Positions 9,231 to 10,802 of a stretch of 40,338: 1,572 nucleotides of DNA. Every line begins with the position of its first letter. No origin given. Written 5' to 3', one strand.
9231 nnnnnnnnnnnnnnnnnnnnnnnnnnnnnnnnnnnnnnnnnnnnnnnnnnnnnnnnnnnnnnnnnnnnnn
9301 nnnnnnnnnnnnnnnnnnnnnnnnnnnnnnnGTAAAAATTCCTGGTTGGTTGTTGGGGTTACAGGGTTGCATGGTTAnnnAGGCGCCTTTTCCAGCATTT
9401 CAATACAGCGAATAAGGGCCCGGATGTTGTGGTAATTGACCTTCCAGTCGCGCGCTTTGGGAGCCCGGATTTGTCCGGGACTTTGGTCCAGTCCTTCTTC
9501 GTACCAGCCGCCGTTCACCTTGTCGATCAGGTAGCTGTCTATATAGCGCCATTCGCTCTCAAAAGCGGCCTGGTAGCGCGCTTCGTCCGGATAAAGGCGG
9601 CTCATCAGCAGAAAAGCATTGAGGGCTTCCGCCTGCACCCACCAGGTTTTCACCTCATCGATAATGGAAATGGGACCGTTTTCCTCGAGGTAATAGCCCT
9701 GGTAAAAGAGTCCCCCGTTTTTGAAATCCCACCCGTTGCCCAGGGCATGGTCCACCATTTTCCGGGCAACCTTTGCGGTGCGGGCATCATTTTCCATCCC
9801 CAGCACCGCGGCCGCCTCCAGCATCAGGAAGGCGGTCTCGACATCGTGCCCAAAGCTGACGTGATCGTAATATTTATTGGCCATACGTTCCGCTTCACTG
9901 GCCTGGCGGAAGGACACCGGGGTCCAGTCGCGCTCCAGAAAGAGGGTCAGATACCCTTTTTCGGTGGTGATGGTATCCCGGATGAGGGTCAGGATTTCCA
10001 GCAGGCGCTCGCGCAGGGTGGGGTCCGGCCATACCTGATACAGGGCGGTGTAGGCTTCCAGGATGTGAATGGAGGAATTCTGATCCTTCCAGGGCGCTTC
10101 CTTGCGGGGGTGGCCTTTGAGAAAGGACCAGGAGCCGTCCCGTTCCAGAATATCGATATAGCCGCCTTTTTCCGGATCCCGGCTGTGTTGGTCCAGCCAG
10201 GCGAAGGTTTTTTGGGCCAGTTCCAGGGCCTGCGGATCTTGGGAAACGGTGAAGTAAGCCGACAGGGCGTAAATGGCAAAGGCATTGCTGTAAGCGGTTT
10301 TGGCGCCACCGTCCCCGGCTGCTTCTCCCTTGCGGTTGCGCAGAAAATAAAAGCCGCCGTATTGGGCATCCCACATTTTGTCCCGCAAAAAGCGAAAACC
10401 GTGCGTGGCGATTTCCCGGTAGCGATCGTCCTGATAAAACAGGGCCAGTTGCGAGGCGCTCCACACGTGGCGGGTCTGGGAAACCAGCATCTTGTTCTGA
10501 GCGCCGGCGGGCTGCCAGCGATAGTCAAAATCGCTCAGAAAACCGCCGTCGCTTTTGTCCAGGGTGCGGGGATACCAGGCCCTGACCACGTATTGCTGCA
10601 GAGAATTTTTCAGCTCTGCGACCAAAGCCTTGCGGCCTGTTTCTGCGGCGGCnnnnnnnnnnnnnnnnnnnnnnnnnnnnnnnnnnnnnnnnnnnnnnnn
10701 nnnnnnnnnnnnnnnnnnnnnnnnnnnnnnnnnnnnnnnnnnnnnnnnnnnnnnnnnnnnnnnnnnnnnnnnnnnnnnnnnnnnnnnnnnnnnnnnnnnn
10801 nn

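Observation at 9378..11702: Exported GH5 domain fused to a cellobiose-2-epimerase-like (AGE) domain, translationally coupled and adjacent to a GH130 phosphorylase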

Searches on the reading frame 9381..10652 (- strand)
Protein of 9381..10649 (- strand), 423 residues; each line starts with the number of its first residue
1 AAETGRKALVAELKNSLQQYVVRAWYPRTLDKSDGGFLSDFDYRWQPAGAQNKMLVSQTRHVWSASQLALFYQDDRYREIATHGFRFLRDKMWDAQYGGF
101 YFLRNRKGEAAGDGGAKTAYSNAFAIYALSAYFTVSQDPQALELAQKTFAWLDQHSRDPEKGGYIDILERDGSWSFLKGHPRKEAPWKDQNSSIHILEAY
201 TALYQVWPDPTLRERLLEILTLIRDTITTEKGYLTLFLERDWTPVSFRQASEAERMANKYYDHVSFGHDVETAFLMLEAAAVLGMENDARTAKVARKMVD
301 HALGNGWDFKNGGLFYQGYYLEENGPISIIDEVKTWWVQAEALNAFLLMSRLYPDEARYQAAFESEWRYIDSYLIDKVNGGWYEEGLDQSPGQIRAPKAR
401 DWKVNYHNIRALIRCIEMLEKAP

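Call 9: search_solved_structures(query=window:9381-10649:-, max_evalue=0.001, show_alignments=5)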
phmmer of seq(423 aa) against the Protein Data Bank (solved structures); distinct sequences matched with E-value up to 0.001: 22.
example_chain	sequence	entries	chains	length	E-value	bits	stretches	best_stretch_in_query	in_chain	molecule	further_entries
8h1n_A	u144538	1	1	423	3e-55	191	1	10-421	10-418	N-acylglucosamine 2-epimerase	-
8h1k_A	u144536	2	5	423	3.1e-55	191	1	10-421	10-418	N-acylglucosamine 2-epimerase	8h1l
8h1m_A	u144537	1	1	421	3.4e-55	190.9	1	10-421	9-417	N-acylglucosamine 2-epimerase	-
5zig_A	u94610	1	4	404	1.1e-44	156.2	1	11-416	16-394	Cellobiose 2-epimerase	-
9l8i_A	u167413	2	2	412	1.6e-42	149.1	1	7-419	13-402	Cellobiose 2-epimerase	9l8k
3wkf_A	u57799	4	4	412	1.8e-42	148.9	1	7-419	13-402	Cellobiose 2-epimerase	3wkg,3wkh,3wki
5zhb_A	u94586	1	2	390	5.5e-40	140.7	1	9-418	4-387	Cellobiose 2-epimerase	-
3vw5_A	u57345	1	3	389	2.7e-35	125.3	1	9-414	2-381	Cellobiose 2-epimerase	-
7d5g_A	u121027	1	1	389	5.8e-32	114.3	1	12-416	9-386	Cellobiose 2-epimerase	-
4z4j_A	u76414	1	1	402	5.9e-32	114.3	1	12-417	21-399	Cellobiose 2-epimerase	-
4z4l_A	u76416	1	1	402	9.6e-32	113.6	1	11-417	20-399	Cellobiose 2-epimerase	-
8wbu_A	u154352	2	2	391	9.8e-31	110.3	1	12-416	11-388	Cellobiose 2-epimerase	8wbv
3gt5_A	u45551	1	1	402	8.6e-20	74.2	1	24-412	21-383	N-acetylglucosamine 2-epimerase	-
5x32_A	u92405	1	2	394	6e-19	71.4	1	23-416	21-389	N-acylglucosamine 2-epimerase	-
6f04_A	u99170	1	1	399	2e-14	56.5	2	264-420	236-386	N-acetylglucosamine-2-epimerase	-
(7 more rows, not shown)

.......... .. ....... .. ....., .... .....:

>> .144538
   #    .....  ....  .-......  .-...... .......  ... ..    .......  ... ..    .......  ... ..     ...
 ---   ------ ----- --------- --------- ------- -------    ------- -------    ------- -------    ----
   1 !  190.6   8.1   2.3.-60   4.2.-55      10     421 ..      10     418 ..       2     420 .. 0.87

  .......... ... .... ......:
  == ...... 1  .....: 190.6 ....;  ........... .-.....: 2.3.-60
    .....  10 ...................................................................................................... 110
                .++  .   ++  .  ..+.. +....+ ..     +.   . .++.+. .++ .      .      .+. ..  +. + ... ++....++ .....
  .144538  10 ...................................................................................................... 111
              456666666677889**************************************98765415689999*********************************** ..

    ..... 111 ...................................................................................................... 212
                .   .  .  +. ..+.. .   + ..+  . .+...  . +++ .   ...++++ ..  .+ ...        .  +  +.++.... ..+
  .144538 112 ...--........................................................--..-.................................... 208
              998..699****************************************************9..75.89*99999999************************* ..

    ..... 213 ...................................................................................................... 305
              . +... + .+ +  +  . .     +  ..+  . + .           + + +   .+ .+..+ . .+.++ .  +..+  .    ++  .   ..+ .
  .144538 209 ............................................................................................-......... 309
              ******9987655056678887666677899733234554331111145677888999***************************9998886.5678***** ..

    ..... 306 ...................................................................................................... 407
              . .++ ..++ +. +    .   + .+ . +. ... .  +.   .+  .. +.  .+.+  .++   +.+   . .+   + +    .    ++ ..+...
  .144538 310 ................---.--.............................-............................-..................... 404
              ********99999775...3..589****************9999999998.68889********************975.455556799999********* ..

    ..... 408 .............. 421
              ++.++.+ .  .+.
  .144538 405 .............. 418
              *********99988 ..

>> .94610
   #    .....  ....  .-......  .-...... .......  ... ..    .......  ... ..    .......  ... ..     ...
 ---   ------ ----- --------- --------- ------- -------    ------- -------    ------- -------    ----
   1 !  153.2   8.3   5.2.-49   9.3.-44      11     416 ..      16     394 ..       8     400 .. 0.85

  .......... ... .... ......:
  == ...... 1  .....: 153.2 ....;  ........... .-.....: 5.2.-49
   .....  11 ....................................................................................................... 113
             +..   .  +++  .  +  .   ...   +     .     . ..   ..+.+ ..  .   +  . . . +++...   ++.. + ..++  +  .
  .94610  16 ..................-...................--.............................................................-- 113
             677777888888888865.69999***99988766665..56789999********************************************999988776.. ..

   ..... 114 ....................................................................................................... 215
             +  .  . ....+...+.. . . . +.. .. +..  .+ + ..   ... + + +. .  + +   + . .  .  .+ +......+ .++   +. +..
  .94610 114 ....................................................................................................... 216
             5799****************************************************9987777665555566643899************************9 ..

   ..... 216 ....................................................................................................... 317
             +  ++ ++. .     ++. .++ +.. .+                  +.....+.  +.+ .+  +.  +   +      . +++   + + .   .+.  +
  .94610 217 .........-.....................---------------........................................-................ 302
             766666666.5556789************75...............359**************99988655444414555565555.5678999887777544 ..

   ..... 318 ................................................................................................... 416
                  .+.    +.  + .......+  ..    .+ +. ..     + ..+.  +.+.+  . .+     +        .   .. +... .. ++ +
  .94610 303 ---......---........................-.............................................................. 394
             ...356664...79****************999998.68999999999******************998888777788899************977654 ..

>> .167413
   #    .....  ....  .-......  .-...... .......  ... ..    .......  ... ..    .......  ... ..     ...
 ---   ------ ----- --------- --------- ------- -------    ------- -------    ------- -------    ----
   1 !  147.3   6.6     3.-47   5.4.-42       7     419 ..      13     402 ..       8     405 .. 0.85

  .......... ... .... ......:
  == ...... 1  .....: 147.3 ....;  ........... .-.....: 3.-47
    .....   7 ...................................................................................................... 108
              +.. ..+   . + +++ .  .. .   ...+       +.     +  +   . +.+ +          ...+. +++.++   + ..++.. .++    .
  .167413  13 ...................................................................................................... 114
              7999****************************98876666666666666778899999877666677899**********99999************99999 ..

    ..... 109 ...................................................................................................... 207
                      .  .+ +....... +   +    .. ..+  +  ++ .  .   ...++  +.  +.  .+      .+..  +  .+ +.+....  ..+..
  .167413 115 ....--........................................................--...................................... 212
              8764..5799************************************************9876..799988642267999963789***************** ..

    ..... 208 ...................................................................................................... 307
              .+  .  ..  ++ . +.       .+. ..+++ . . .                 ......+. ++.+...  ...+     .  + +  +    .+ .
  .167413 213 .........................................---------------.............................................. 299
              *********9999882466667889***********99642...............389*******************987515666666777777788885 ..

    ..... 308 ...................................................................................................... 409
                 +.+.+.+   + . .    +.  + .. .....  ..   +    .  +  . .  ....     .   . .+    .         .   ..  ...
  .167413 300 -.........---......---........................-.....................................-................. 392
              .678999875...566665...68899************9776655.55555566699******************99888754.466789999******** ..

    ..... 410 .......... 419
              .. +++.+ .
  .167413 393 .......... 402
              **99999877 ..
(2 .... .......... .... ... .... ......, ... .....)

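Call 40: find_related_loci(query=A1, collection=genome_contigs, flank=10000)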
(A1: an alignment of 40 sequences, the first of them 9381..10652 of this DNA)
Query A1 (424 aa) in genome_contigs; peptide patterns used: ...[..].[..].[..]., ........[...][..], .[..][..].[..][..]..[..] (x = any residue, [..] = any of these).
600 stretches matched a pattern (row limit reached: there are more); 587 encode a relative of the query (tblastn E <= 1e-3); the best 80 are kept; 80 distinct loci.
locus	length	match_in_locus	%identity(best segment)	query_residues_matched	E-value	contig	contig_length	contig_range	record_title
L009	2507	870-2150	61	2-421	0e+0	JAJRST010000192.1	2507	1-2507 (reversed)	MAG: bacterium isolate Dive96_bin1.135 k141_913779, whole genome shotgun sequence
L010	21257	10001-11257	61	10-421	6e-169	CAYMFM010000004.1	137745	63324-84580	MAG TPA_asm: uncultured Rikenellaceae bacterium isolate binchicken_co100_343 genome assembly, contig: NODE_80_length_137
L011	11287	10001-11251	56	7-421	4e-160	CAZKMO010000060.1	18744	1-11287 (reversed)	MAG TPA_asm: uncultured bacterium isolate binchicken_co89_50 genome assembly, contig: NODE_5245_length_18744_cov_5.18984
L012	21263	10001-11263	56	7-420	2e-159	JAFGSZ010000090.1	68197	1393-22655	MAG: Bacteroidales bacterium isolate Zod_Metabat.943 k87_7398604, whole genome shotgun sequence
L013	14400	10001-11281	54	1-421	4e-151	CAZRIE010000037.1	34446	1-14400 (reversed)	MAG TPA_asm: uncultured Flavobacteriaceae bacterium isolate SRP155585_co1_26 genome assembly, contig: NODE_373_length_34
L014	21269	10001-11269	54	5-421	7e-148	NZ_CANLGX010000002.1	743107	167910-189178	Uncultured Eudoraea sp. isolate 2-1786-n2.fasta NODE_2, whole genome shotgun sequence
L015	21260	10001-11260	52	8-421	1e-146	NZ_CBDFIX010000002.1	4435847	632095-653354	MAG: Ulvibacterium sp. isolate 18236579-7ab4-40b4-89a9-c00f63bf9344 contig_2, whole genome shotgun sequence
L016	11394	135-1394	52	8-423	3e-145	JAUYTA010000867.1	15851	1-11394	MAG: Bacteroidota bacterium isolate C8_concoct.bin.46 C8_k141_56736, whole genome shotgun sequence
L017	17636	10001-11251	51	8-420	2e-143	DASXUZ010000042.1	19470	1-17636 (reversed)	MAG TPA_asm: Prolixibacteraceae bacterium isolate SMAG_U4731 k141_346793, whole genome shotgun sequence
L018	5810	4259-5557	50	1-420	3e-144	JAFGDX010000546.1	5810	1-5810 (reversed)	MAG: Prolixibacteraceae bacterium isolate Zod_Metabat.1198 k87_9763971, whole genome shotgun sequence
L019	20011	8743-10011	50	4-422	1e-143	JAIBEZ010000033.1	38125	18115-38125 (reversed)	MAG: Prolixibacteraceae bacterium isolate BC_metabat.bin.32 BC_k141_45705, whole genome shotgun sequence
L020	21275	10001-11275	51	4-421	3e-141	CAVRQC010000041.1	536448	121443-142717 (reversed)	MAG: uncultured Ignavibacteriales bacterium isolate MFD02923.bin.1.144 genome assembly, contig: contig_9716, whole genom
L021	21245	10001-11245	52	7-421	6e-140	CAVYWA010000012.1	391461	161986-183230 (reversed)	MAG: uncultured Bacteroidetes bacterium isolate MFD01476.bin.1.210 genome assembly, contig: contig_23572, whole genome s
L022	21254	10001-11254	53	9-421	1e-139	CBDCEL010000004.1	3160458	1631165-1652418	MAG: Aurantibacter sp. isolate 67e0042e-5d0c-405c-9e18-64efbbc45119 genome assembly, contig: contig_4, whole genome shot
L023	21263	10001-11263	51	5-423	3e-138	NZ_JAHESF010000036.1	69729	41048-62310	Chryseosolibacter histidini strain PWU4 NODE_36_length_69729_cov_9.597269, whole genome shotgun sequence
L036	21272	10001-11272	50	7-420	2e-134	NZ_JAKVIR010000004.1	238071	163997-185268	Pontibacter sp. E15-1 NODE_4_length_238071_cov_168.854870, whole genome shotgun sequence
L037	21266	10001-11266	50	7-423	6e-134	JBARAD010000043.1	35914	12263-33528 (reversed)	MAG: Chryseosolibacter sp. isolate MFD03245_ilm_asm_bin8 k127_39866, whole genome shotgun sequence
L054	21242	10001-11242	50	9-421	5e-132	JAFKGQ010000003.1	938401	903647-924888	MAG: Chitinophagaceae bacterium isolate SCN18_31_3_15_R5_B_50_32 SCN18_31_3_15_R5_B_scaffold_5, whole genome shotgun seq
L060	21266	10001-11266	49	1-421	1e-131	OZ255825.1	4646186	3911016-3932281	MAG: Ilyomonas sp. isolate 1cc465c8-f2b6-4024-b263-243e87c16243 genome assembly, chromosome: 1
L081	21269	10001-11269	46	4-421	1e-128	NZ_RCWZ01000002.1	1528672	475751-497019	Mucilaginibacter kameinonensis strain SCK scaffold2, whole genome shotgun sequence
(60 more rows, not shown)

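Call 45: search_protein_families(library=pfam, alignment_id=A2, max_evalue=0.00001)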
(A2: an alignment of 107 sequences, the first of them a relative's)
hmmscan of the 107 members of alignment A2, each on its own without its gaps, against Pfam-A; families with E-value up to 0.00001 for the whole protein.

A. member 1, L010:7200-8513:+ (438 aa): 2 families
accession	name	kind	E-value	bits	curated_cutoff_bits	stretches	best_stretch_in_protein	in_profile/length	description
PF05576.17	Peptidase_S37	-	8.1e-67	226.3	27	1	30-429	5-411/448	PS-10 peptidase S37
PF05577.18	Peptidase_S28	-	2.2e-10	40.4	25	1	64-220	1-177/434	Serine carboxypeptidase S28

B. families by the number of members that match (of 107 scanned): 126 families (the first 25 are shown)
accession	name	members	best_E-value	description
PF12704.14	MacB_PCD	5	5.7e-35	MacB-like periplasmic core domain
PF02687.27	FtsX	5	6.8e-30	FtsX-like permease C-terminal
PF00759.25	Glyco_hydro_9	5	5.7e-17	Glycosyl hydrolase family 9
PF02927.20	CelD_N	5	2.3e-09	Cellulase N-terminal ig-like domain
PF02156.21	Glyco_hydro_26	4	1.6e-55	Glycosyl hydrolase family 26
PF00150.24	Cellulase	4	4.8e-37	Cellulase (glycosyl hydrolase family 5)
PF13472.12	Lipase_GDSL_2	4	2.1e-11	GDSL-like Lipase/Acylhydrolase family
PF01902.24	Diphthami_syn_2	3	6.6e-41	Diphthamide synthase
PF04041.19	Glyco_hydro_130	3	4e-27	beta-1,4-mannooligosaccharide phosphorylase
PF17996.7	CE2_N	3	5.6e-24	Carbohydrate esterase 2 N-terminal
PF01261.30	AP_endonuc_2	3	2.8e-18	Xylose isomerase-like TIM barrel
PF13229.12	Beta_helix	3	4.6e-11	Right handed beta helix region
PF00657.28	Lipase_GDSL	3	5.5e-09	GDSL-like Lipase/Acylhydrolase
PF01642.28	MM_CoA_mutase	2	4.2e-235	Methylmalonyl-CoA mutase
PF13347.12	MFS_2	2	7.5e-103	MFS/sugar transport protein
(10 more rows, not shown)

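Call 52: search_protein_families(library=pfam, proteins=[L054:7556-11266:+, L060:9920-12178:+, L021:9872-12208:+, L036:9911-11536:+, L037:9578-11272:+, L081:9932-11497:+], max_evalue=0.0001)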
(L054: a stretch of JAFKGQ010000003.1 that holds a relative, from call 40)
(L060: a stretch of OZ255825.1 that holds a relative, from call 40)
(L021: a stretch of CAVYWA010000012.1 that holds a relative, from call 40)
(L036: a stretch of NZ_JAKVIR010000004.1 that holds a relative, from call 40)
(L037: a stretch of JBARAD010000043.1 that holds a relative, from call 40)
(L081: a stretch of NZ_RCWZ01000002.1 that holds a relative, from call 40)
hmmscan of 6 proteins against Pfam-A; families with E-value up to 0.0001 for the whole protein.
L054:7556-11266:+ (1237 aa): 3 families
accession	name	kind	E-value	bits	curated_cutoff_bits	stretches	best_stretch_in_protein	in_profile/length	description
PF07221.17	GlcNAc_2-epim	-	8.8e-34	117.7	23.4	1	844-1217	1-344/347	N-acylglucosamine 2-epimerase (GlcNAc 2-epimerase)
PF00759.25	Glyco_hydro_9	-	3.9e-14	53.2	27.7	1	374-620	11-236/444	Glycosyl hydrolase family 9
PF02927.20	CelD_N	-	1e-06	29.8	24.6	1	266-351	2-85/86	Cellulase N-terminal ig-like domain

L060:9920-12178:+ (753 aa): 2 families
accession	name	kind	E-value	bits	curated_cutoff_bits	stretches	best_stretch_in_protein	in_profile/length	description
PF07221.17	GlcNAc_2-epim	-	2.6e-33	116.2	23.4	1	64-439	1-346/347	N-acylglucosamine 2-epimerase (GlcNAc 2-epimerase)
PF22701.2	Mala_s_1-like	-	1.4e-14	54.8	27.5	1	509-694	8-195/195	Mal s 1 allergenic protein-like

L021:9872-12208:+ (779 aa): 2 families
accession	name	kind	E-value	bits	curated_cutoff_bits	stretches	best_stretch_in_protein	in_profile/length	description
PF02156.21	Glyco_hydro_26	-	1.4e-54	186.1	20.2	1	472-773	1-309/311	Glycosyl hydrolase family 26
PF07221.17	GlcNAc_2-epim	-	3.8e-35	122.2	23.4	1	73-421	1-321/347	N-acylglucosamine 2-epimerase (GlcNAc 2-epimerase)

L036:9911-11536:+ (542 aa): 1 family
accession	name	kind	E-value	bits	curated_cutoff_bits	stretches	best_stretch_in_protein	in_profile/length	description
PF07221.17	GlcNAc_2-epim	-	5.2e-33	115.2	23.4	1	66-445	6-346/347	N-acylglucosamine 2-epimerase (GlcNAc 2-epimerase)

L037:9578-11272:+ (565 aa): 1 family
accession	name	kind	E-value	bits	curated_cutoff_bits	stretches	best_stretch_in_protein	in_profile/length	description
PF07221.17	GlcNAc_2-epim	-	4.5e-40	138.4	23.4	1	172-549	1-344/347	N-acylglucosamine 2-epimerase (GlcNAc 2-epimerase)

L081:9932-11497:+ (522 aa): 1 family
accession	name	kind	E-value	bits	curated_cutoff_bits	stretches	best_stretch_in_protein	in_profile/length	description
PF07221.17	GlcNAc_2-epim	-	1.8e-36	126.5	23.4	1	57-437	1-347/347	N-acylglucosamine 2-epimerase (GlcNAc 2-epimerase)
